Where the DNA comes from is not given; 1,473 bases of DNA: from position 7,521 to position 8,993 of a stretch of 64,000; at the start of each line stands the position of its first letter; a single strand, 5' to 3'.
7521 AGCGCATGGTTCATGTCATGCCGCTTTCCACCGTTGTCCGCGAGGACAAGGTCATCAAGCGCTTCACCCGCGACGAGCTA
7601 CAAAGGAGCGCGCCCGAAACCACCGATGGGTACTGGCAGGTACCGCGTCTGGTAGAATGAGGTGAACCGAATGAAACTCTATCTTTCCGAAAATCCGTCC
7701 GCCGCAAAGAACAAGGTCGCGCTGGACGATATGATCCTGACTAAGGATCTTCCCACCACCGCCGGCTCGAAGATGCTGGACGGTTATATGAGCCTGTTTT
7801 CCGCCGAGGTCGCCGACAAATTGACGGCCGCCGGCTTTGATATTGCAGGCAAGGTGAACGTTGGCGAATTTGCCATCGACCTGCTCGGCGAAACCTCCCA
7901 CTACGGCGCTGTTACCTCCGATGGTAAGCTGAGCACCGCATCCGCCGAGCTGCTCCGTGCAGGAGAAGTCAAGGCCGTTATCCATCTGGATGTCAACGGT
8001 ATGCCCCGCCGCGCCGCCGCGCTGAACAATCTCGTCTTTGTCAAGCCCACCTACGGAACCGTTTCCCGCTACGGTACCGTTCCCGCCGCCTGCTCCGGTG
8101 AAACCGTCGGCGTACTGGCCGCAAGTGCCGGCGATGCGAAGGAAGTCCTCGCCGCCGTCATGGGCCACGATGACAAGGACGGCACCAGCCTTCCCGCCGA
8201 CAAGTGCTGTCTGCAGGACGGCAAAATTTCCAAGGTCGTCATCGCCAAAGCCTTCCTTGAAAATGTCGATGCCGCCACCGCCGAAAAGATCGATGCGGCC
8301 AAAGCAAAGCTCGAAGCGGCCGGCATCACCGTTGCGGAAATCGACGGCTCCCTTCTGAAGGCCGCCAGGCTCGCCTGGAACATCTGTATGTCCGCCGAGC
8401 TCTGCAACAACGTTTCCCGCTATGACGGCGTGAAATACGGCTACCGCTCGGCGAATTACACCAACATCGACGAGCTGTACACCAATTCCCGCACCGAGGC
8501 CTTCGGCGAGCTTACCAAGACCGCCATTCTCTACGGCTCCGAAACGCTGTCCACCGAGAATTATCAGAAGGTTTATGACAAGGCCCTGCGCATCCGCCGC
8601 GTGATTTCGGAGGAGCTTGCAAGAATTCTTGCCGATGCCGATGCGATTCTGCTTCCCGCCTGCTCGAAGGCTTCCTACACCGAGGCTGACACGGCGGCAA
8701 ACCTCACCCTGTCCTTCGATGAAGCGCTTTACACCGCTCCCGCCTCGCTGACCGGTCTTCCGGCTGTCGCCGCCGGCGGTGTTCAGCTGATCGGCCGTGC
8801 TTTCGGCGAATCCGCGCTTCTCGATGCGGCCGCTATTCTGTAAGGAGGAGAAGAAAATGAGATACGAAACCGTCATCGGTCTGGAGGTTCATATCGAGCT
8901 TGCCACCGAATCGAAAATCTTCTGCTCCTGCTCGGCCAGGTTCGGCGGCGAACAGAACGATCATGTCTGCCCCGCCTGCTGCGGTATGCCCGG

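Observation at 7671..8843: GatA of the aspS-gatCAB operon has lost both catalytic serines of the amidase signature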

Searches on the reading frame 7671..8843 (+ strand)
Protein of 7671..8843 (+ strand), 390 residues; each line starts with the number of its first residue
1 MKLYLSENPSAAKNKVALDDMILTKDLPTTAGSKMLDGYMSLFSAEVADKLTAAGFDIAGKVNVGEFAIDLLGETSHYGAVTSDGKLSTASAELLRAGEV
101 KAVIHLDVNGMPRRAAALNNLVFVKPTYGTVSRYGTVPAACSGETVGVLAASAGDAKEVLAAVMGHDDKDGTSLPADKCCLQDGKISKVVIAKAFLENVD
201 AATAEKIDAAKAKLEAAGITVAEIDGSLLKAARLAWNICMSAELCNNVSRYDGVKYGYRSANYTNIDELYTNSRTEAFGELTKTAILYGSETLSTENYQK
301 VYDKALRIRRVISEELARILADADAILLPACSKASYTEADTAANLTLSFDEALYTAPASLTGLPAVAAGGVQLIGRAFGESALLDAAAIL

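Call 3: search_protein_families(library=pfam, proteins=[window:7671-8843:+], max_evalue=0.01)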
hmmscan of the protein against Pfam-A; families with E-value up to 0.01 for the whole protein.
window:7671-8843:+ (390 aa): 1 family
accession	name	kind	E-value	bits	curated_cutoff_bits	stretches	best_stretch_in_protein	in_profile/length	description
PF01425.27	Amidase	-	5.9e-49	167.8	27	1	16-384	52-445/445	Amidase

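Call 4: search_protein_families(library=ncbifam, proteins=[window:7671-8843:+], max_evalue=0.01)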
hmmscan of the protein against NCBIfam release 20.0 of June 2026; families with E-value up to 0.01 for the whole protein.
window:7671-8843:+ (390 aa): 25 families
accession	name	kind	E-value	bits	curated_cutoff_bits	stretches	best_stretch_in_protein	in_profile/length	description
TIGR00132.1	gatA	equivalog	7.1e-71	239.3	481.1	1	15-387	62-457/466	Asp-tRNA(Asn)/Glu-tRNA(Gln) amidotransferase subunit GatA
NF005517.0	PRK07139.1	equivalog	2.3e-41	141.9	546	1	17-364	43-394/439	amidase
NF005565.0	PRK07235.1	subfamily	1.9e-28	99.4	545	1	13-388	90-495/506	amidase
TIGR02713.1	allophanate_hyd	equivalog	8e-28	97.3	511.05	1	16-385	37-404/563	allophanate hydrolase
NF006043.0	PRK08186.1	subfamily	7.2e-26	90.8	487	1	15-388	73-442/600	allophanate hydrolase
NF006006.0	PRK08137.1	equivalog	1.7e-20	73.3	534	1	16-367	106-475/529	amidase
NF006631.0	PRK09201.1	equivalog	1.8e-20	73.1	461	2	18-177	79-248/466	AtzE family amidohydrolase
TIGR02715.1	amido_AtzE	subfamily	8.1e-20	71.2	425.75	1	22-174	76-236/452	AtzE family amidohydrolase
NF005688.0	PRK07488.1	equivalog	9.8e-20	70.9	532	1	16-366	80-428/474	indoleacetamide hydrolase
NF004622.0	PRK05962.1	equivalog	7.4e-14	51.4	463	1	18-225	60-268/431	amidase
NF005460.0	PRK07056.1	subfamily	3.3e-13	49.4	447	1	18-230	81-298/457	amidase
NF004766.0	PRK06102.1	equivalog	2.1e-12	46.9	559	1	16-224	77-288/455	amidase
NF006169.0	PRK08310.1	equivalog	2.6e-12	46.8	391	1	43-173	60-197/395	amidase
NF005300.0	PRK06828.1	subfamily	1.6e-10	40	494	1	16-174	85-259/491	amidase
NF005687.0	PRK07487.1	subfamily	2e-10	40.1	428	1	25-243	87-316/468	amidase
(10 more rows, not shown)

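Call 5: search_solved_structures(query=window:7671-8843:+, show_alignments=3)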
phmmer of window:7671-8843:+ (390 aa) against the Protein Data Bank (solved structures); distinct sequences matched with E-value up to 0.001: 33.
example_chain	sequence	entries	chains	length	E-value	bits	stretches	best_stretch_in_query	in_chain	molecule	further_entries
4wj3_A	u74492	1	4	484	1.7e-54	188.9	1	12-382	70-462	Glutamyl-tRNA(Gln) amidotransferase subunit A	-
3al0_A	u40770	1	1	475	2e-50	175.6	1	16-383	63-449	Glutamyl-tRNA(Gln) amidotransferase subunit A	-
2gi3_A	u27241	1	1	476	2e-50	175.6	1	16-383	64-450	Glutamyl-tRNA(Gln) amidotransferase subunit A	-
2df4_A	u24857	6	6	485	3.5e-47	164.9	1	17-379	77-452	Glutamyl-tRNA(Gln) amidotransferase subunit A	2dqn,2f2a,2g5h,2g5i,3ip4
3h0l_A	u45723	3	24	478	2.1e-43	152.4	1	16-384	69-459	Glutamyl-tRNA(Gln) amidotransferase subunit A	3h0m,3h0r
3kfu_E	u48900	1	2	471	1.1e-35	127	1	15-367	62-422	Glutamyl-tRNA(Gln) amidotransferase subunit A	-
4n0h_A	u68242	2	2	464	4.6e-27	98.7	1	17-384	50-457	Glutamyl-tRNA(Gln) amidotransferase subunit A, mitochondrial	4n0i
4iss_A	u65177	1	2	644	4.9e-14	55.9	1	16-168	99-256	Allophanate Hydrolase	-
4ist_A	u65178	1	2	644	4.9e-14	55.9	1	16-168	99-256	Allophanate Hydrolase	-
4gyr_A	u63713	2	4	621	1.3e-13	54.5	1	25-180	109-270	Allophanate hydrolase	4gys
5i8i_A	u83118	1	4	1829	2.2e-13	53.7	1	16-167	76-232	Urea Amidolyase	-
4cp8_A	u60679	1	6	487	1.2e-12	51.3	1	20-183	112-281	ALLOPHANATE HYDROLASE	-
6c62_A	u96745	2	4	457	1.6e-11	47.6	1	24-171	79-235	Biuret hydrolase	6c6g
3a1k_A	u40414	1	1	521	1.7e-11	47.5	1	14-369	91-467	Amidase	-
3a1i_A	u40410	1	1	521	1.7e-11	47.5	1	14-369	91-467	Amidase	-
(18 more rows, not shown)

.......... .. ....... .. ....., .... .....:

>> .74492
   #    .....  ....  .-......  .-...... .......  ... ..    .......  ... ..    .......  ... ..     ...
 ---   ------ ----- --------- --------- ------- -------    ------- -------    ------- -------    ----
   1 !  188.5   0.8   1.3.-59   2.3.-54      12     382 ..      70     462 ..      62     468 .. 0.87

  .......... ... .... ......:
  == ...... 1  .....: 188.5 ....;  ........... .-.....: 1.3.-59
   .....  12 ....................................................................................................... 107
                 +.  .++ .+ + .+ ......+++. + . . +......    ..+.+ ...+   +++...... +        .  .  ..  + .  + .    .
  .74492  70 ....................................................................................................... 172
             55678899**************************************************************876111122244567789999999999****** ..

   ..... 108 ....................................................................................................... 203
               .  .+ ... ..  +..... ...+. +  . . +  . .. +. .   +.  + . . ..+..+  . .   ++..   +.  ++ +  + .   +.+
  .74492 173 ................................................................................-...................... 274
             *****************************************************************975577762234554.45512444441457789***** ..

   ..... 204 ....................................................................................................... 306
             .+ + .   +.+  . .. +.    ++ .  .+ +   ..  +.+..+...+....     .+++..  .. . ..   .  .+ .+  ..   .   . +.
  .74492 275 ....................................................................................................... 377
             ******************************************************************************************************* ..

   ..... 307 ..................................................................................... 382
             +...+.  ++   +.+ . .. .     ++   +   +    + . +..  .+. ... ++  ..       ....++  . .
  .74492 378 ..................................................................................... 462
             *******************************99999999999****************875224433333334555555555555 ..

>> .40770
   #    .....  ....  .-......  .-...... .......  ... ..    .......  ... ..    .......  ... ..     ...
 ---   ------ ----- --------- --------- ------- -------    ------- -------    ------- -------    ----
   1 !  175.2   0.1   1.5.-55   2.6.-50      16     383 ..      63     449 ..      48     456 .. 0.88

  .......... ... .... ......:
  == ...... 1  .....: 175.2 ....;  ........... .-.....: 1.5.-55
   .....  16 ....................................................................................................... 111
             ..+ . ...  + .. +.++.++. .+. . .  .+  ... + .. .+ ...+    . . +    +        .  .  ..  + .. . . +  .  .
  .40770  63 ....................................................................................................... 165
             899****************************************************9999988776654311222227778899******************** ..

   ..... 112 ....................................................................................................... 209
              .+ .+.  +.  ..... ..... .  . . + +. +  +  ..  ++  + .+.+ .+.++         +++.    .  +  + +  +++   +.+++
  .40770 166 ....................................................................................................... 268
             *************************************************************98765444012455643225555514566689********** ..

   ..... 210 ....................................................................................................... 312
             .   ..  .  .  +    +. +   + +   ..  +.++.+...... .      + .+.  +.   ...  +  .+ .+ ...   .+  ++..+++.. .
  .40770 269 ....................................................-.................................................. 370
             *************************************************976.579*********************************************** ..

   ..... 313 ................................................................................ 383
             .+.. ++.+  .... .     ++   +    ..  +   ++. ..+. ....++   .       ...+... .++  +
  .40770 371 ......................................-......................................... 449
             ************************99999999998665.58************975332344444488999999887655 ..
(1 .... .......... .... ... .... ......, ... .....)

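Call 7: find_homologous_proteins(query=window:7671-8843:+, max_evalue=1e-10)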
Query window:7671-8843:+ (390 aa): 5607 proteins with E <= 1e-10 among 8000 candidates; the best 120 are listed.
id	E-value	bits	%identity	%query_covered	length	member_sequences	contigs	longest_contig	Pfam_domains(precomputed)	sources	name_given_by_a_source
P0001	1.8e-243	825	100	100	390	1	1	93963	PF01425.27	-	-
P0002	1.7e-170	585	70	99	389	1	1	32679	PF01425.27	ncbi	-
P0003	2.2e-169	582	71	99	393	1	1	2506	PF01425.27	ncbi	-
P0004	4.4e-169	581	72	99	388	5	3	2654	PF01425.27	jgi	-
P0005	1.7e-164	566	67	99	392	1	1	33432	PF01425.27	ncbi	-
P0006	5.1e-163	561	70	99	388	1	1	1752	PF01425.27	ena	-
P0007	7.4e-162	557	65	100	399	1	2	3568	PF01425.27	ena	-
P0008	1.4e-161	556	67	100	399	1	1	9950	PF01425.27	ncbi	-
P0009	3.1e-159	548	65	100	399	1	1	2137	PF01425.27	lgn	-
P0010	6.4e-159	547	64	100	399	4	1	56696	PF01425.27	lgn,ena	-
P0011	1.0e-158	547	68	100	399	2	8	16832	PF01425.27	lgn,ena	-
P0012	4.3e-158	544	65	100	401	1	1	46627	PF01425.27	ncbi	-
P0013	6.9e-158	544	66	100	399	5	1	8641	PF01425.27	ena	-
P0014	8.6e-158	544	65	100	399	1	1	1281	PF01425.27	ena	-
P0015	1.7e-157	543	64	100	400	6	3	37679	PF01425.27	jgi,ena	-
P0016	2.1e-157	542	65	100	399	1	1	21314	PF01425.27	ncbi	-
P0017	3.2e-157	542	66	100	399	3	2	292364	PF01425.27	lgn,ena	-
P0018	5.5e-157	541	65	100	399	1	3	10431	PF01425.27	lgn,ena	-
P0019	1.0e-156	540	65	100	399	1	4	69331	PF01425.27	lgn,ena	-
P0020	5.1e-156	538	64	100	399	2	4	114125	PF01425.27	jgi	-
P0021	6.8e-156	537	64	100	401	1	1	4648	PF01425.27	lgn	-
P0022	1.4e-155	536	64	100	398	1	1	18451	PF01425.27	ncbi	-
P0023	2.7e-155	535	64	100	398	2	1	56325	PF01425.27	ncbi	-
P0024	3.4e-155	535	64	100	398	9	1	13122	PF01425.27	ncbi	-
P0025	5.5e-155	534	63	100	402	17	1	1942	PF01425.27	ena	-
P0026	1.4e-154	533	64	100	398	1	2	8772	PF01425.27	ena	-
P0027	1.5e-154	533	63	100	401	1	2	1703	PF01425.27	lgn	-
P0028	2.1e-154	532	64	100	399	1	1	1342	PF01425.27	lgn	-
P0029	3.4e-154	532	66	99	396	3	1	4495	PF01425.27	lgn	-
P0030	5.1e-154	531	63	100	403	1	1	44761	PF01425.27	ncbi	-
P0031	1.2e-153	530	65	100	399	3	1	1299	PF01425.27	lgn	-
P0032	2.8e-153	529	64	99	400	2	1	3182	PF01425.27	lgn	-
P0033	3.1e-153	529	65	100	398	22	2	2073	PF01425.27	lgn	-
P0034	3.6e-153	528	64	100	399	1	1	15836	PF01425.27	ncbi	-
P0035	4.0e-153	528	64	100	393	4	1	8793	PF01425.27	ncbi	-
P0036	5.0e-153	528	63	100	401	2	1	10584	PF01425.27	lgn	-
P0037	5.8e-153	528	64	100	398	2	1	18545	PF01425.27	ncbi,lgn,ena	-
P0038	6.0e-153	528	63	100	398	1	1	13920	PF01425.27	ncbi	-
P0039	7.7e-153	527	63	99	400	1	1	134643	PF01425.27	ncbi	-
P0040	8.0e-153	527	65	100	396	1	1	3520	PF01425.27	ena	-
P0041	1.0e-152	527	65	100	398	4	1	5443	PF01425.27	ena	-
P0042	1.0e-152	527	62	100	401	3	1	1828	PF01425.27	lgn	-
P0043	1.1e-152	527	63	100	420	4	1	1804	PF01425.27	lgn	-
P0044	1.5e-152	526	65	98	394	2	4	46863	PF01425.27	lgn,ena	-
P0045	1.8e-152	526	64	100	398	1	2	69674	PF01425.27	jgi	-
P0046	5.9e-152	524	62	100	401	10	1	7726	PF01425.27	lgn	-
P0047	7.0e-152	524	63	100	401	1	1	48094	PF01425.27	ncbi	-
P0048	7.6e-152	524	62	100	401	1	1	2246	PF01425.27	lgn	-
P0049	8.4e-152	524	62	99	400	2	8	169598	PF01425.27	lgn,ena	-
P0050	1.2e-151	523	65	100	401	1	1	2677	PF01425.27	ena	-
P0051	1.3e-151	523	65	99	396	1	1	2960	PF01425.27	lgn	-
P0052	1.9e-151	523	62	100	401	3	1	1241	PF01425.27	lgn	-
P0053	2.0e-151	523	62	100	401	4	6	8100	PF01425.27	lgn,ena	-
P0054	2.1e-151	523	63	100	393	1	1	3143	PF01425.27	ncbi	-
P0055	2.1e-151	522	62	100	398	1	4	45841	PF01425.27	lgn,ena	-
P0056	3.2e-151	522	61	100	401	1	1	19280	PF01425.27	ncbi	-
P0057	3.6e-151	522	65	100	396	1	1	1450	PF01425.27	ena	-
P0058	3.9e-151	522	62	97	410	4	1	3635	PF01425.27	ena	-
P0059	4.5e-151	521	62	100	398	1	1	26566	PF01425.27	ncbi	-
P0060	4.8e-151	521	62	100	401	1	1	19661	PF01425.27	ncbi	-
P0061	5.6e-151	521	63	100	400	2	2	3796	PF01425.27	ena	-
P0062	7.2e-151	521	64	100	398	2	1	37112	PF01425.27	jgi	-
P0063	7.5e-151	521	60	99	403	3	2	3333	PF01425.27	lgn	-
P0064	1.1e-150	520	62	100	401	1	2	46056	PF01425.27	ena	-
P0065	1.3e-150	520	63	98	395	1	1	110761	PF01425.27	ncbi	-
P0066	1.5e-150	520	64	100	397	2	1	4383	PF01425.27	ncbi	-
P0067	2.1e-150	519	60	100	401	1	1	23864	PF01425.27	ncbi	-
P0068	2.2e-150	519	65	99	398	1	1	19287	PF01425.27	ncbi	-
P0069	2.3e-150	519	64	100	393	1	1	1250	PF01425.27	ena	-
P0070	2.8e-150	519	61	100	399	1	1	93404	PF01425.27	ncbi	-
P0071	3.0e-150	519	62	99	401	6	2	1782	PF01425.27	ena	-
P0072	3.5e-150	519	64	100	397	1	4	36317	PF01425.27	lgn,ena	-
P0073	3.7e-150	518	63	99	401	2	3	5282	PF01425.27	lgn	-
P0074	4.0e-150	518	63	100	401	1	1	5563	PF01425.27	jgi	-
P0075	4.0e-150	518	61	100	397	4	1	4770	PF01425.27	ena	-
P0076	4.5e-150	518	63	100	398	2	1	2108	PF01425.27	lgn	-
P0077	4.8e-150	518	62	100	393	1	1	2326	PF01425.27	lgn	-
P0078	5.3e-150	518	65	99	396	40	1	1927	PF01425.27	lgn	-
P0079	5.3e-150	518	62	100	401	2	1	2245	PF01425.27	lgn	-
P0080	6.3e-150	518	62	100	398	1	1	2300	PF01425.27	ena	-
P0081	7.1e-150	517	64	100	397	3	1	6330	PF01425.27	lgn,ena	-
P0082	8.1e-150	517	62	99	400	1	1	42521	PF01425.27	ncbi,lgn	-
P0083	8.4e-150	517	61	100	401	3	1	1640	PF01425.27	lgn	-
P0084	9.8e-150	517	62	100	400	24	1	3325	PF01425.27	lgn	-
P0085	1.0e-149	517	61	100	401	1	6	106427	PF01425.27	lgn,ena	-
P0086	1.1e-149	517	60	100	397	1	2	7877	PF01425.27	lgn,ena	-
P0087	1.1e-149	517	63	98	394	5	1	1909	PF01425.27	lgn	-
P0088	1.2e-149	517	62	100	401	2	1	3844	PF01425.27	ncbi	-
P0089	1.5e-149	516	62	100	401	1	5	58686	PF01425.27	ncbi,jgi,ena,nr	ncbi:MAG: hypothetical protein E7456_04565 [Ruminococcaceae bacterium]|nr:hypothetical protein [Osci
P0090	1.5e-149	516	66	99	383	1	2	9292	PF01425.27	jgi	-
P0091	2.2e-149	516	63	100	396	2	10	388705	PF01425.27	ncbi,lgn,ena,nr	ncbi:MAG: hypothetical protein IJO74_07465 [Clostridia bacterium]|nr:hypothetical protein [Clostridi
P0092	2.3e-149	516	61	97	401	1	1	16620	PF01425.27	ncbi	-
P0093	2.4e-149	516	62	99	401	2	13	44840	PF01425.27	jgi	-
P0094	2.6e-149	516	61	100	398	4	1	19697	PF01425.27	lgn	-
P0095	2.6e-149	516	61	100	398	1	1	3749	PF01425.27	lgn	-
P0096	3.0e-149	515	61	100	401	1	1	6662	PF01425.27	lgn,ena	-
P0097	3.2e-149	515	65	99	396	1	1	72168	PF01425.27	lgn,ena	-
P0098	3.3e-149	515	62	100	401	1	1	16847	PF01425.27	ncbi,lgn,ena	-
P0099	3.8e-149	515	61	99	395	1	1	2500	PF01425.27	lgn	-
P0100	4.2e-149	515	63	100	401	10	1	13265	PF01425.27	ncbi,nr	ncbi:MAG: hypothetical protein IJO96_08930 [Oscillospiraceae bacterium]|nr:hypothetical protein [Osc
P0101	4.7e-149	515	61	100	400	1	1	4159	PF01425.27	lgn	-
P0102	4.8e-149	515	63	100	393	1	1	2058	PF01425.27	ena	-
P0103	4.9e-149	515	61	99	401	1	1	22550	PF01425.27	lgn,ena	-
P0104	5.6e-149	515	62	100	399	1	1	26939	PF01425.27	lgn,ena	-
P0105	6.3e-149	514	63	99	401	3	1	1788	PF01425.27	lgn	-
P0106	7.8e-149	514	62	100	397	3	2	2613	PF01425.27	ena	-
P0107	8.3e-149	514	63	100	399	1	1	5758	PF01425.27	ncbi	-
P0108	8.4e-149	514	63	99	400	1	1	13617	PF01425.27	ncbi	-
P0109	8.7e-149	514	62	99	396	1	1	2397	PF01425.27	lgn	-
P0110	1.2e-148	513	62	99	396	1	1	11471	PF01425.27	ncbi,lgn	-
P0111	1.3e-148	513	62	99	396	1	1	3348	PF01425.27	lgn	-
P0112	2.0e-148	513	62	100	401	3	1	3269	PF01425.27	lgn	-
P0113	2.5e-148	512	64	99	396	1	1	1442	PF01425.27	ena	-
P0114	2.6e-148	512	61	97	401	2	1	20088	PF01425.27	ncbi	ncbi:MAG: amidase family protein [Oscillospiraceae bacterium]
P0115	3.1e-148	512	63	100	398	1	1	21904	PF01425.27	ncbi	-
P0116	3.4e-148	512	64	100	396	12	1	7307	PF01425.27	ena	-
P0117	3.7e-148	512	61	100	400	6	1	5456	PF01425.27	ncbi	-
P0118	3.8e-148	512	60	100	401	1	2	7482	PF01425.27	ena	-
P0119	4.5e-148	512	62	99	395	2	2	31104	PF01425.27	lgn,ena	-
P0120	4.8e-148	511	63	100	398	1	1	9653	PF01425.27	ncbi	-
